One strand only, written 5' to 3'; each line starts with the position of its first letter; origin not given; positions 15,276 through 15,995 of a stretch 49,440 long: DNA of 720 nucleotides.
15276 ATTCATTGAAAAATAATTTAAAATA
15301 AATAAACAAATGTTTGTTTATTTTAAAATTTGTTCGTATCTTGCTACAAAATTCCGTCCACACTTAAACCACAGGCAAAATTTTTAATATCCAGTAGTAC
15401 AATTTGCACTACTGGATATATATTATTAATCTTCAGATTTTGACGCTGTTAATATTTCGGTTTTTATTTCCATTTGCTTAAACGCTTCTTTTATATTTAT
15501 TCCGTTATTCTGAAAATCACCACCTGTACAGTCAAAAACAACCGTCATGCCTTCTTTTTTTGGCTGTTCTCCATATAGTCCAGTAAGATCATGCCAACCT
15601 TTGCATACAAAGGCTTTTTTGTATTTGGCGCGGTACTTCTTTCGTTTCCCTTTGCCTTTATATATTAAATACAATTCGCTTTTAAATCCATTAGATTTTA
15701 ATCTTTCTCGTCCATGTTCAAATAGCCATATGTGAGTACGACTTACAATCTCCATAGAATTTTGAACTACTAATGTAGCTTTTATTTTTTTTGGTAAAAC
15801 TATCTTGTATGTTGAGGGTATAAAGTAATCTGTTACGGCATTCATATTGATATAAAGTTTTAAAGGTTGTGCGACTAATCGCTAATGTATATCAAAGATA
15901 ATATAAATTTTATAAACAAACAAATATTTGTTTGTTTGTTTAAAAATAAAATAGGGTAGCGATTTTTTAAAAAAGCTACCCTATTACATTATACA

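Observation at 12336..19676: Insulated accessory island with Lar-like, DUF2786-like and DUF3560-like genes: candidate anti-defence / early-takeover locus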

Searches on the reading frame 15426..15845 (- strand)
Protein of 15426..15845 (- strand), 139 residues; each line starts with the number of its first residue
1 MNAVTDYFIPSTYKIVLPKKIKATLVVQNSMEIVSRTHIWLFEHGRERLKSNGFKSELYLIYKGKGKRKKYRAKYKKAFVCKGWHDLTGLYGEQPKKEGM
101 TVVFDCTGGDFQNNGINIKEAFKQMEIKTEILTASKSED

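Call 4: search_protein_families(library=pfam, max_evalue=0.1, proteins=[window:15426-15845:-])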
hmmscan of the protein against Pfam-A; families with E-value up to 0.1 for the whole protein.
window:15426-15845:- (139 aa): 0 families

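Call 5: search_protein_families(library=phrogs, max_evalue=0.01, proteins=[window:15426-15845:-])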
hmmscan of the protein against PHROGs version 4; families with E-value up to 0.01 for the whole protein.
window:15426-15845:- (139 aa): 1 family
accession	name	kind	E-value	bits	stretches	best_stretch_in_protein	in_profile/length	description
phrog_24737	-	unknown function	1.4e-06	29.3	1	20-105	3-91/133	-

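Call 53: search_protein_families(library=ncbifam, max_evalue=0.01, proteins=[window:15426-15845:-])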
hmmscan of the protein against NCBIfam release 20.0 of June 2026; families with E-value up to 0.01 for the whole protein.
window:15426-15845:- (139 aa): 0 families

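Call 54: search_protein_families(library=padloc, max_evalue=0.01, proteins=[window:15426-15845:-])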
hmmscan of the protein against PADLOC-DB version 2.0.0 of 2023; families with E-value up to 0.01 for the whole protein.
window:15426-15845:- (139 aa): 0 families

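Call 86: search_solved_structures(query=window:15426-15845:-, max_evalue=1)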
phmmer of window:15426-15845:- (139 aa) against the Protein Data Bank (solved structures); distinct sequences matched with E-value up to 1: 1.
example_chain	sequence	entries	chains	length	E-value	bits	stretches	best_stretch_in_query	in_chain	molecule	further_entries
7vem_A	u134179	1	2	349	0.14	15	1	78-125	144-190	the NADPH-assisted quinone oxidoreductase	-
